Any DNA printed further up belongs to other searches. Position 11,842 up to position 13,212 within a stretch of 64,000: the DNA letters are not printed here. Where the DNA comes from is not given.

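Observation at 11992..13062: NadA-family paralog keeps the three putative cluster cysteines but diverges at recalled substrate-site motifs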

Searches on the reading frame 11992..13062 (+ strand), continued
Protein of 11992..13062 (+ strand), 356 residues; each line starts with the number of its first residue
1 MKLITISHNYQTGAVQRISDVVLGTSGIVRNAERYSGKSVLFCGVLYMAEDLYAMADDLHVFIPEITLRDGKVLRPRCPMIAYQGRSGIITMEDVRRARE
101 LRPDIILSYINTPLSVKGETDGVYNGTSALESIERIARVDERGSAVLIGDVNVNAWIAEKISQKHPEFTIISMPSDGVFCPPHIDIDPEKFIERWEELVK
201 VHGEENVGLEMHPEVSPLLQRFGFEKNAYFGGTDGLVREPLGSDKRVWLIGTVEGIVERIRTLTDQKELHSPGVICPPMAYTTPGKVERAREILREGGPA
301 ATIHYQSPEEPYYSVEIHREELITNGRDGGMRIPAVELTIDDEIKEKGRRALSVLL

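Call 24: search_solved_structures(query=A1, max_evalue=0.001, show_alignments=5)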
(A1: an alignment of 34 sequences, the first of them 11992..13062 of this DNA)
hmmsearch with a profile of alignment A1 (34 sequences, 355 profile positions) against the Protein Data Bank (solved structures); distinct sequences matched with E-value up to 0.001: 10.
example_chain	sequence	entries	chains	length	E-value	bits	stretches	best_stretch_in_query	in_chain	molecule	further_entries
7p4q_A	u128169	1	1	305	2e-25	92.6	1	2-289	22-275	Quinolinate synthase A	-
4p3x_A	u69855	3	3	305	2.6e-25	92.2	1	2-289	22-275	Quinolinate synthase A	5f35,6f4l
7p4p_A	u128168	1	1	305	3.3e-25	91.9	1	2-289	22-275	Quinolinate synthase A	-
6g74_A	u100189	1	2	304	9.3e-25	90.4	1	2-289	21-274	Quinolinate synthase A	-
5lqm_A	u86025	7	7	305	9.4e-25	90.4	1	2-289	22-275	Quinolinate synthase A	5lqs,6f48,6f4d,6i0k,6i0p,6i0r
5f33_A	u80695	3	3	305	2e-24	89.4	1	2-289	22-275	Quinolinate synthase A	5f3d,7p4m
4hhe_A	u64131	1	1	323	9.7e-19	70.6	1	2-291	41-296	Quinolinate synthase A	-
1wzu_A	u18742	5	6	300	3.9e-18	68.7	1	2-296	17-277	Quinolinate synthetase A | Quinolinate synthase A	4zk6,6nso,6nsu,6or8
5ktm_A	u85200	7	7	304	4.1e-18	68.6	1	2-296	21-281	Quinolinate synthase A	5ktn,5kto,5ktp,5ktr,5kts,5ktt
6ora_A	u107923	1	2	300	3.3e-17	65.6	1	2-296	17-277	Quinolinate synthase A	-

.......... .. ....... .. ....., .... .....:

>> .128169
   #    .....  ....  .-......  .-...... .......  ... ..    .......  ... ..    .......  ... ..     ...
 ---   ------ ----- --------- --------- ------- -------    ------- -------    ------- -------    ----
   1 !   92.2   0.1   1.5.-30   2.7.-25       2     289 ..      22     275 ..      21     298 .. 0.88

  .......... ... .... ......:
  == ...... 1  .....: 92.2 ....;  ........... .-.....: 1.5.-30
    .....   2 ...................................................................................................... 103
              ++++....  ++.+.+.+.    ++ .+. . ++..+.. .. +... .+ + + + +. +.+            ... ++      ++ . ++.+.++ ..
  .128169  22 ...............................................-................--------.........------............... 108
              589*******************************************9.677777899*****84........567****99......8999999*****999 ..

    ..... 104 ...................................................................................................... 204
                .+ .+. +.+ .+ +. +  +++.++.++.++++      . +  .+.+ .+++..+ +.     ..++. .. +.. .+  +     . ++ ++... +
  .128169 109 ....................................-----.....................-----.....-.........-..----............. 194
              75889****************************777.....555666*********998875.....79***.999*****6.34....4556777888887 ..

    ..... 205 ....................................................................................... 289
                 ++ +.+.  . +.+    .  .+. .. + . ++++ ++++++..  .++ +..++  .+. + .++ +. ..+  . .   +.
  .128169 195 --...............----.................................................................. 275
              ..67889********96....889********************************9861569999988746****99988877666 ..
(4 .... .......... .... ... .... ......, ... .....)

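Call 27: find_related_loci(query=A1, collection=genome_contigs, flank=10000)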
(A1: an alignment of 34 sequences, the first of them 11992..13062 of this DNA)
Query A1 (356 aa) in genome_contigs; peptide patterns used: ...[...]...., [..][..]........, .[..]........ (x = any residue, [..] = any of these).
125 stretches matched a pattern; 10 encode a relative of the query (tblastn E <= 1e-3); 10 distinct loci.
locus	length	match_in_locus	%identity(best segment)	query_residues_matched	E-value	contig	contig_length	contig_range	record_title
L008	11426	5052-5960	78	52-356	1e-162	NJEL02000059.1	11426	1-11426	MAG: Methanosarcinales archaeon ex4572_44 ex4572_44_scaffold_16836, whole genome shotgun sequence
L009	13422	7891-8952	62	2-356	2e-154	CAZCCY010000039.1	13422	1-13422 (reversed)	MAG TPA_asm: uncultured Methanosarcinales archaeon isolate SRP216583_co2_137 genome assembly, contig: NODE_3677_length_1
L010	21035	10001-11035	53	3-347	5e-121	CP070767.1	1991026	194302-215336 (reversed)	MAG: Methanobacteriota archaeon isolate bin24 chromosome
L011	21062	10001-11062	53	3-356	4e-121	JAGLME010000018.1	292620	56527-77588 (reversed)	MAG: Thermoplasmata archaeon isolate RS_5_45 ROV157_5.bin.45.fa_18, whole genome shotgun sequence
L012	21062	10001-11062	54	3-356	4e-119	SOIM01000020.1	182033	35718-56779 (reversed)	MAG: Methanomassiliicoccales archaeon isolate E29_bin30 NODE_2_length_182033_cov_10.332908, whole genome shotgun sequenc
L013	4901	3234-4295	52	3-356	8e-120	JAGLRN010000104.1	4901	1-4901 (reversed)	MAG: Thermoplasmata archaeon isolate RS_9_17 ROV157_9.bin.17.fa_104, whole genome shotgun sequence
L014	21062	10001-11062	50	3-356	3e-117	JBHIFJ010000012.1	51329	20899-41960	MAG: Thermoplasmata archaeon isolate b1.sp2_bin.40 NODE_77_length_51329_cov_20.897043, whole genome shotgun sequence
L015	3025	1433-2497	51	2-356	9e-121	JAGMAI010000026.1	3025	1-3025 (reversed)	MAG: Thermoplasmata archaeon isolate RS_14_3 ZL355.bin.3.fa_26, whole genome shotgun sequence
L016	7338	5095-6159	50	2-356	1e-116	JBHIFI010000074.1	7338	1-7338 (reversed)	MAG: Thermoplasmata archaeon isolate b1.sp2_bin.58 NODE_3099_length_7338_cov_8.872031, whole genome shotgun sequence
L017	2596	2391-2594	59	2-68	1e-21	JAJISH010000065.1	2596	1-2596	MAG: Thermoplasmatota archaeon isolate bin211 bin211_SWQ.59.16-18_bin.28.orig_65, whole genome shotgun sequence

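Call 30: search_protein_families(library=pfam, proteins=[L014:6824-8014:-, L010:7513-8016:+, L013:4311-4610:+, L014:331-1194:+, L014:1199-2374:+, L014:3545-3964:+, L014:4235-4708:-, L014:4701-5684:-, L014:5674-6744:-, L006:9092-9562:+], max_evalue=0.001)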
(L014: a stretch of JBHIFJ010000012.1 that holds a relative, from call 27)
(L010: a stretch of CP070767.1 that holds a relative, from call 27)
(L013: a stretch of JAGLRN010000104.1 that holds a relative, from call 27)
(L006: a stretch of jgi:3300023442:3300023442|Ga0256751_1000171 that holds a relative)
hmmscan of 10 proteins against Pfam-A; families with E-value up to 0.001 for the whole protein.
L014:6824-8014:- (396 aa): 4 families
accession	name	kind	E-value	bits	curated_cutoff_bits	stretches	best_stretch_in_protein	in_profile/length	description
PF01978.25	TrmB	-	2.3e-11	43.8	25.6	1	46-98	3-55/68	Sugar-specific transcriptional regulator TrmB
PF01047.28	MarR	-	1.8e-05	25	24.6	0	49-94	1-46/59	MarR family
PF13412.12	HTH_24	-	2.5e-05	24.2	21.9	0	50-94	2-46/48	Winged helix-turn-helix DNA-binding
PF12802.13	MarR_2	-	0.00065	20.3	27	0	48-94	2-49/61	MarR family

L010:7513-8016:+ (167 aa): 0 families

L013:4311-4610:+ (99 aa): 0 families

L014:331-1194:+ (287 aa): 1 family
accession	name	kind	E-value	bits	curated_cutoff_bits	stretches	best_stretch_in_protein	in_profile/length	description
PF02913.24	FAD-oxidase_C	-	1.1e-18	68.3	21.2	1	12-244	2-247/248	FAD linked oxidases, C-terminal domain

L014:1199-2374:+ (391 aa): 7 families
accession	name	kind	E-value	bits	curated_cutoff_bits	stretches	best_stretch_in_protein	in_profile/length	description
PF02754.22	CCG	-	5.1e-42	142.3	20.6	2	280-367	1-84/85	Cysteine-rich domain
PF13183.11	Fer4_8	-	1.1e-10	42.3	27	1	12-85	3-68/68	4Fe-4S dicluster domain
PF13534.11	Fer4_17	-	1.4e-08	35.6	22.2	1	13-85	1-60/61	4Fe-4S dicluster domain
PF13237.11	Fer4_10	-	5.4e-05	23.5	25.5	1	8-81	3-52/53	4Fe-4S dicluster domain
PF12838.12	Fer4_7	-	0.00011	23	27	1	14-85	2-52/52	4Fe-4S dicluster domain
PF13187.11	Fer4_9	-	0.00013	22.4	27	1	13-84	1-50/52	4Fe-4S dicluster domain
PF12797.12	Fer4_2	-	0.0005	20.3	24.5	0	8-26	4-22/22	4Fe-4S binding domain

L014:3545-3964:+ (139 aa): 1 family
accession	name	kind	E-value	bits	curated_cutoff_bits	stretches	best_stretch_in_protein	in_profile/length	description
PF02566.24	OsmC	-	2.2e-18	66.9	27.5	1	39-133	5-98/100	OsmC-like protein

L014:4235-4708:- (157 aa): 2 families
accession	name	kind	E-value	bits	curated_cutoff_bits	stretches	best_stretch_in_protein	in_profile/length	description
PF13673.13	Acetyltransf_10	-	4.6e-07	30.3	23.6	1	34-155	11-126/128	Acetyltransferase (GNAT) domain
PF00583.31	Acetyltransf_1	-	1.9e-06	28.6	20.7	1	27-114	7-95/116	Acetyltransferase (GNAT) family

L014:4701-5684:- (327 aa): 2 families
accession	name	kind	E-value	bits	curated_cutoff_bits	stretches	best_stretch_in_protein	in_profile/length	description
PF00586.29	AIRS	-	3.5e-22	79.4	24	1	42-146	1-111/112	AIR synthase related protein, N-terminal domain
PF02769.27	AIRS_C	-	5.2e-16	59.6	23.1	1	172-296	20-153/156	AIR synthase related protein, C-terminal domain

L014:5674-6744:- (356 aa): 1 family
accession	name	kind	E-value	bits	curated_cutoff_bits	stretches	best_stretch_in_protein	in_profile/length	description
PF04055.27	Radical_SAM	-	1.1e-11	45.7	29.5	1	123-269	10-154/166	Radical SAM superfamily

L006:9092-9562:+ (156 aa): 1 family
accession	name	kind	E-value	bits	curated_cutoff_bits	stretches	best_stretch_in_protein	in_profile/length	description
PF04009.17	DUF356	-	5.1e-36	123.6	29.9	1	32-136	1-105/106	Protein of unknown function (DUF356)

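Call 39: predict_structure(alignment_id=A1)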
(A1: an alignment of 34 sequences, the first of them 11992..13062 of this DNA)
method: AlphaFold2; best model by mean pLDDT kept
length: 356 residues; sequences in the alignment: 34
mean_pLDDT: 95.5   pTM: 0.92
mean pLDDT of the five models: 95.5, 95.4, 94.7, 94.6, 94.5
residues with pLDDT >= 90: 328; 70-90: 27; 50-70: 1; < 50: 0
segments of 3 or more residues with pLDDT < 50: none
pLDDT, mean of each block of 10 residues (from residue 1): 94 98 96 97 98 97 97 94 88 97 97 96 90 93 96 93 95 90 96 98 98 95 95 95 97 98 97 96 98 97 96 97 92 98 97 89
secondary structure, 60 per line:
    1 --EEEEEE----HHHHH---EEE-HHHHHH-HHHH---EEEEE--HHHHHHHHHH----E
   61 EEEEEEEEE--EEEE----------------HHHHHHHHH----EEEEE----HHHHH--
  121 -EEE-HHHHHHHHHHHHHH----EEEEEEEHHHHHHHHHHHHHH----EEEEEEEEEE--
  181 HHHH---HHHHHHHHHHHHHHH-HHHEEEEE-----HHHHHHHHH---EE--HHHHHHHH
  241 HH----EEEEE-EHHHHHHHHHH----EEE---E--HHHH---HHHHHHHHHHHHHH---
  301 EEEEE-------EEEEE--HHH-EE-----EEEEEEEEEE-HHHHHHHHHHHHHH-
elements in order: E3-8 H13-17 E21-23 H25-30 H32-35 E39-43 H46-55 E60-69 E72-75 H92-100 E105-109 H114-118 E122-124 H126-139 E144-150 H151-164 E169-178 H181-184 H188-202 E207-211 H217-225 H233-242 E247-251 H254-263 E268-270 H277-280 H284-297 E301-305 E313-317 E331-340 H342-355

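Call 41: fold_search(model_id=the predicted structure, library=pdb)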
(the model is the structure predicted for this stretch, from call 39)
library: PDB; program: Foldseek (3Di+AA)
matches with E <= 10: 1253; with E <= 0.001: 19
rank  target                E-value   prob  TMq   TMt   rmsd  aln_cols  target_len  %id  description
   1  6f48                  3.9e-21  1.00  0.71  0.83   2.9       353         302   21  Structure of quinolinate synthase with reaction intermediates X and Y (released 2018-04-25)
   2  6f4l                  4.2e-21  1.00  0.71  0.83   3.0       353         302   22  Structure of quinolinate synthase with inhibitor-derived quinolinate (released 2018-04-25)
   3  7p4q                  4.7e-21  1.00  0.71  0.83   2.9       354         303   21  Structure of the quinolinate synthase S124A variant complexed with citrate (released 2021-09-29)
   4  7p4p                  8.5e-21  1.00  0.70  0.81   3.1       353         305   21  Structure of the quinolinate synthase A84L variant complexed with citrate (released 2021-09-29)
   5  5f35                  1.1e-20  1.00  0.70  0.82   3.0       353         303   22  Structure of quinolinate synthase in complex with citrate (released 2016-08-31)
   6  4p3x                  1.1e-20  1.00  0.71  0.82   2.9       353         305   22  Structure of the Fe4S4 quinolinate synthase NadA from Thermotoga maritima (released 2014-04-02)
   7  6i0k                  1.4e-20  1.00  0.71  0.84   2.9       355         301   21  Structure of quinolinate synthase in complex with 4-mercaptophthalic acid (released 2019-03-20)
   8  4zk6_A                3.1e-20  1.00  0.70  0.82   3.2       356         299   21  Crystallographic Capture of Quinolinate Synthase (NadA) from Pyrococcus horikoshii in its Substrates and Product-Bound (released 2016-06-29)
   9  6f4d                  3.3e-20  1.00  0.70  0.81   3.1       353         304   21  Structure of the Y21F variant of quinolinate synthase in complex with PGH (released 2018-04-25)
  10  5lqm                  4.5e-20  1.00  0.71  0.82   3.0       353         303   21  Structure of quinolinate synthase Y21F mutant in complex with citrate (released 2016-08-31)
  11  5ktp                  4.8e-20  1.00  0.70  0.83   3.3       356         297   21  Crystal structure of Pyrococcus horikoshii quinolinate synthase (NadA) with bound itaconate and Fe4S4 cluster (released 2016-07-27)
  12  5kts                  5.4e-20  1.00  0.70  0.81   3.4       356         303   21  Crystal structure of Pyrococcus horikoshii quinolinate synthase (NadA) with bound citraconate and Fe4S4 cluster (released 2016-07-27)
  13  5ktn                  5.4e-20  1.00  0.70  0.81   3.4       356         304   22  Crystal structure of Pyrococcus horikoshii quinolinate synthase (NadA) with bound dihydroxyacetone phosphate (DHAP) and  (released 2016-07-27)
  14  5f3d                  2.1e-19  1.00  0.70  0.82   3.2       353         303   22  Structure of quinolinate synthase in complex with reaction intermediate W (released 2016-08-31)
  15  4zk6_B                2.4e-19  1.00  0.69  0.82   3.2       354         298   21  Crystallographic Capture of Quinolinate Synthase (NadA) from Pyrococcus horikoshii in its Substrates and Product-Bound (released 2016-06-29)
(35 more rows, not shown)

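Call 47: find_encoding_contigs(protein=P0062, flank=6000, max_places=2)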
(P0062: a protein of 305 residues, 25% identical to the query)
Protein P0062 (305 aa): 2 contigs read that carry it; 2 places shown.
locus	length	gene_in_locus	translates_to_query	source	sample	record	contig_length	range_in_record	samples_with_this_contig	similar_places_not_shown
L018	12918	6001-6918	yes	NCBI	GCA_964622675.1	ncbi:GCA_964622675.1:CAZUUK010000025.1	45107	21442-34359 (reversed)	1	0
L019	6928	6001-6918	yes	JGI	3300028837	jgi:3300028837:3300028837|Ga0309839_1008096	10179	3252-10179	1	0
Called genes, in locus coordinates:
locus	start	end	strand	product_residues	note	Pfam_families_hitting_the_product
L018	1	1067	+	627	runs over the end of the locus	PF00664:ABC_membrane, PF00005:ABC_tran, PF02463:SMC_N (faint)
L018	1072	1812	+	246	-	PF02348:CTP_transf_3, PF12804:NTP_transf_3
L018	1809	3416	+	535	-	PF06418:CTP_synth_N, PF00117:GATase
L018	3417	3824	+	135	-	PF08899:DUF1844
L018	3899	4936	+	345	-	PF00902:TatC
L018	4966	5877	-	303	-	PF00882:Zn_dep_PLPC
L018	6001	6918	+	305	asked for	PF02445:NadA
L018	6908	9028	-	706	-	PF13414:TPR_11 (faint), PF04932:Wzy_C, PF07719:TPR_2 (faint)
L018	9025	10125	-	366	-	PF00953:Glycos_transf_4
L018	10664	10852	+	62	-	PF12797:Fer4_2 (weak), PF12837:Fer4_6, PF13237:Fer4_10 (weak), PF14697:Fer4_21 (weak), PF00037:Fer4, PF13459:Fer4_15, PF13370:Fer4_13, PF12800:Fer4_4 (weak), +1 more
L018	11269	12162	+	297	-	PF16575:CLP1_P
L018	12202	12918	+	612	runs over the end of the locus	PF01663:Phosphodiest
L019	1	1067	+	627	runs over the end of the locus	PF00664:ABC_membrane, PF00005:ABC_tran, PF02463:SMC_N (faint)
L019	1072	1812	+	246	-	PF02348:CTP_transf_3, PF12804:NTP_transf_3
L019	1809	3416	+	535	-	PF06418:CTP_synth_N, PF00117:GATase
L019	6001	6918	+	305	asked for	PF02445:NadA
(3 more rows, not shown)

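Call 48: find_encoding_contigs(protein=P0061, flank=6000, max_places=2)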
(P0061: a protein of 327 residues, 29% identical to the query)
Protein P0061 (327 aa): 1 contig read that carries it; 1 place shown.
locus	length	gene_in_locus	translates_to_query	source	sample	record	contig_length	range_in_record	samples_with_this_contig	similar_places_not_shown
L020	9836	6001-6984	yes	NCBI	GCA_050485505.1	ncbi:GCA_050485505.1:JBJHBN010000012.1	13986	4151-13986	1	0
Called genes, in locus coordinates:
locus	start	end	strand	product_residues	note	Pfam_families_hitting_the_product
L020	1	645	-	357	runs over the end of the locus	PF05128:DUF697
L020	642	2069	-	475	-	PF04317:DUF463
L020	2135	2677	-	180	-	-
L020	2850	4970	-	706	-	PF00270:DEAD, PF00271:Helicase_C, PF16124:RecQ_Zn_bind, PF09382:RQC, PF00570:HRDC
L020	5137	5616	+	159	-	PF01475:FUR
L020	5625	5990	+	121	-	PF13428:TPR_14 (faint), PF13431:TPR_17 (faint), PF13432:TPR_16 (faint), PF14559:TPR_19 (faint), PF13424:TPR_12 (weak), PF22316:ABhydrolase-like_N (weak)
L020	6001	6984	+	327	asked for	PF02445:NadA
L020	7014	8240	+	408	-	PF07690:MFS_1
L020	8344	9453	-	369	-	PF07221:GlcNAc_2-epim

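Call 49: find_related_loci(query=A1, collection=metagenome_contigs, flank=10000)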
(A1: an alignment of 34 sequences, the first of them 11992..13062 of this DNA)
Query A1 (356 aa) in metagenome_contigs; peptide patterns used: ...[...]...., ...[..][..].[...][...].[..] (x = any residue, [..] = any of these).
133 stretches matched a pattern; 29 encode a relative of the query (tblastn E <= 1e-3); 29 distinct loci.
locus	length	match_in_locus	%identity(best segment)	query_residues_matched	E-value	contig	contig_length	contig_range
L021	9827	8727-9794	80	1-356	0e+0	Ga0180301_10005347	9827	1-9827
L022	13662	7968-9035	80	1-356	0e+0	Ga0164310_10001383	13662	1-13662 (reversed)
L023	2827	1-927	77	48-356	3e-170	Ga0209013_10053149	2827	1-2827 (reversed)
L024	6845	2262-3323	52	3-356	5e-118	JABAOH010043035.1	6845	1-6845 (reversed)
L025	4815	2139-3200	52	3-356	1e-118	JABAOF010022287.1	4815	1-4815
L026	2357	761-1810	51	2-351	3e-122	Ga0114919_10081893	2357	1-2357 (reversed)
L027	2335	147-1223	48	3-355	8e-119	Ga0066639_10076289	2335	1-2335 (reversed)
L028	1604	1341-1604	99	1-88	3e-55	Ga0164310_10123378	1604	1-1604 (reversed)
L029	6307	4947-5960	31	6-356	1e-52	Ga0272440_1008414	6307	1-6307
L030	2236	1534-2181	35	1-224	7e-32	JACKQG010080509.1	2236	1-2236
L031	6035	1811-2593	27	2-295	2e-26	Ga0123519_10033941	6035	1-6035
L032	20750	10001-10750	25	4-283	2e-20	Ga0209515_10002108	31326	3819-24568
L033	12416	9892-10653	26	1-287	3e-19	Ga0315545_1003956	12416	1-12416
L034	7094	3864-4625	26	1-287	3e-19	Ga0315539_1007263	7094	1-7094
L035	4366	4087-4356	41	6-95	5e-17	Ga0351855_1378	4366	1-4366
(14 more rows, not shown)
